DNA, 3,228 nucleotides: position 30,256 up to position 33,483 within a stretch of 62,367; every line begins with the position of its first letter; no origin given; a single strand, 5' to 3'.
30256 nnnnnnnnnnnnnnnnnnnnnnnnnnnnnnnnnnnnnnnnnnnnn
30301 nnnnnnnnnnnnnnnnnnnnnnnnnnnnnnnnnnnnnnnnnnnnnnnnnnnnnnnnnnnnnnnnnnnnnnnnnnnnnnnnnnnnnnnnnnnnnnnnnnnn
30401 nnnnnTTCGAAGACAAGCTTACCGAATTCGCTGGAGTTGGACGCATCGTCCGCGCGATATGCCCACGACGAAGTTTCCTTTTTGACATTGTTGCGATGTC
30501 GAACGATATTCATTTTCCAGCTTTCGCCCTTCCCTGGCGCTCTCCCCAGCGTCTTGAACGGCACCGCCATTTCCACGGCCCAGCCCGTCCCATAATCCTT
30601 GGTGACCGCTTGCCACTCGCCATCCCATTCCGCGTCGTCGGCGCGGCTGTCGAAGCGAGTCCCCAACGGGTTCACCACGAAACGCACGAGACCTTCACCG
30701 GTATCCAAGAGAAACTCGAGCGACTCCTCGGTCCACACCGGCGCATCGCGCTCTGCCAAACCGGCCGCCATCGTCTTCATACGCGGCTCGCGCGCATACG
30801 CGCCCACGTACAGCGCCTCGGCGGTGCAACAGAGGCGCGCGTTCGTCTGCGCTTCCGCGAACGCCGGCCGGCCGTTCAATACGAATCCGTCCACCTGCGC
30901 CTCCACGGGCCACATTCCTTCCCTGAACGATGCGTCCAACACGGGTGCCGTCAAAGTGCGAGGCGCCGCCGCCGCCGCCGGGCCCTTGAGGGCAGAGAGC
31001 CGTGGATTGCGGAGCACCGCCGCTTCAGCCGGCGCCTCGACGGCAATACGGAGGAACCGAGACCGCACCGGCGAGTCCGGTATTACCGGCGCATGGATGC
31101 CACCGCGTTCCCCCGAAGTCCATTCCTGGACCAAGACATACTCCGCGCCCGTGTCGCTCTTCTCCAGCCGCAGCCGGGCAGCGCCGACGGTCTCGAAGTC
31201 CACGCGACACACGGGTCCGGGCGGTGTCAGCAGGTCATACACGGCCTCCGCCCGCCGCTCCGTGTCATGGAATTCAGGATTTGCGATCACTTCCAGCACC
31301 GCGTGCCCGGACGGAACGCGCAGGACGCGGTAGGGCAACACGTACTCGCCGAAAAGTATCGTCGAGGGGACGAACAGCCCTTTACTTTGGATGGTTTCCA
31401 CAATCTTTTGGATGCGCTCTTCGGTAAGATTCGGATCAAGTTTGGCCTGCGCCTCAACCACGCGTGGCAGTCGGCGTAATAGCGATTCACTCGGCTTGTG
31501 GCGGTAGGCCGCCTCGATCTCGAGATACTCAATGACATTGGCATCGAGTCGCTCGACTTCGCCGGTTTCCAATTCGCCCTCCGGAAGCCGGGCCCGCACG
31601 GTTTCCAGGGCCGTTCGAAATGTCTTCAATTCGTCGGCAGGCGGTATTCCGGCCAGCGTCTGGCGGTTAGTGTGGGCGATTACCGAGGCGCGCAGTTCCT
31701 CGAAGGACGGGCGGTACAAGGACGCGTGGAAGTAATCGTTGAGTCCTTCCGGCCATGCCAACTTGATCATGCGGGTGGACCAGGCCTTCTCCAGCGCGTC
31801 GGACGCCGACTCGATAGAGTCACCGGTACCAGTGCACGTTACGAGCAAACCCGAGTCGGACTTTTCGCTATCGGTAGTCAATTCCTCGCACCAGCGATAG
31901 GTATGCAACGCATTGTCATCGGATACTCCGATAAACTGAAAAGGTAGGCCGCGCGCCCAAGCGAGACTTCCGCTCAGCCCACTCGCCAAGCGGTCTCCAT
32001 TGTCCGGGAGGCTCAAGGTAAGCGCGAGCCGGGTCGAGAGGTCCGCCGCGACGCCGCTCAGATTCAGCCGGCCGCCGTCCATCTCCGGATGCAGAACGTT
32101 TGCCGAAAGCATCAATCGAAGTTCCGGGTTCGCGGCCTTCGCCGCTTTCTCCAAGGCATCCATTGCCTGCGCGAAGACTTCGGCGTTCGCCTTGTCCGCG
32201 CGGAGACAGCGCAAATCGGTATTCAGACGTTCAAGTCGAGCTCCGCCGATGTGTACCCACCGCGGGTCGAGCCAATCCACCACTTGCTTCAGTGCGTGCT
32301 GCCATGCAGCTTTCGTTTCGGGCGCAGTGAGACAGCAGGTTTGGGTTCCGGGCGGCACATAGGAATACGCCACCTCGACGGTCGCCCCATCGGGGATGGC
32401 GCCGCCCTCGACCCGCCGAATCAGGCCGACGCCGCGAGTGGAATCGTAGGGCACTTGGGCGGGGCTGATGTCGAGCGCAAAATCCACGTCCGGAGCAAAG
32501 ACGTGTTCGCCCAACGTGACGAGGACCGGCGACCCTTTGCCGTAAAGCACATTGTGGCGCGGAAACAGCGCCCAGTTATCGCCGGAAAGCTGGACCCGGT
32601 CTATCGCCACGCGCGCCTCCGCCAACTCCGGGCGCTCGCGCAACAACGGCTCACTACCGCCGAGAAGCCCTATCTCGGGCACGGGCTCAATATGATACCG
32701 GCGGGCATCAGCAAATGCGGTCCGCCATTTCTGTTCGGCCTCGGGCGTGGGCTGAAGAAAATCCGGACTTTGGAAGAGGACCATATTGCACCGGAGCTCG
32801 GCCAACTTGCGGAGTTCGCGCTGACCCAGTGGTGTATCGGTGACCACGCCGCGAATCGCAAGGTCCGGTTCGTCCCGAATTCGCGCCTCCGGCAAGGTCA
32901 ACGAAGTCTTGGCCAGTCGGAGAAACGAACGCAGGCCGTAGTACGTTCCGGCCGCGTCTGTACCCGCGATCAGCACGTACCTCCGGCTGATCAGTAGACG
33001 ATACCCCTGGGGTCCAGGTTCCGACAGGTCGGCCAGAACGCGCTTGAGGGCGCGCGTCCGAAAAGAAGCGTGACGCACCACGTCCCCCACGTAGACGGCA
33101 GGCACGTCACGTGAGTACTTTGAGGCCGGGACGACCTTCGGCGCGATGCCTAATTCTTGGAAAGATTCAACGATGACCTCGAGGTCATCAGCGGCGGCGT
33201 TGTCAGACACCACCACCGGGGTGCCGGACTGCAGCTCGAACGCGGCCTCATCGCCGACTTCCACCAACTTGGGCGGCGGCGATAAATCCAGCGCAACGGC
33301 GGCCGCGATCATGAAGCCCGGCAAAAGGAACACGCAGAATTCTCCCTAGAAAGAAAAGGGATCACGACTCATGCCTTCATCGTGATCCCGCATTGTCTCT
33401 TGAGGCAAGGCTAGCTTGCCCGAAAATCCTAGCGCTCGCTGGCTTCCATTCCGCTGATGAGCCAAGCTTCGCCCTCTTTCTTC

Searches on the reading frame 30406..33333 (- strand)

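Call 62: search_protein_families(library=pfam, proteins=[window:30406-33333:-], max_evalue=0.001)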
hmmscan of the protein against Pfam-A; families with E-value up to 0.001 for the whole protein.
window:30406-33333:- (976 aa): 2 families
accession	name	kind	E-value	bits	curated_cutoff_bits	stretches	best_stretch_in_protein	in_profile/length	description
PF02838.20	Glyco_hydro_20b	-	2.1e-13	51.5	26.1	1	16-154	3-123/124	Glycosyl hydrolase family 20, domain 2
PF06452.16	CBM9_1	-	0.00011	22.6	23.4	1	823-974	26-181/185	Carbohydrate family 9 binding domain-like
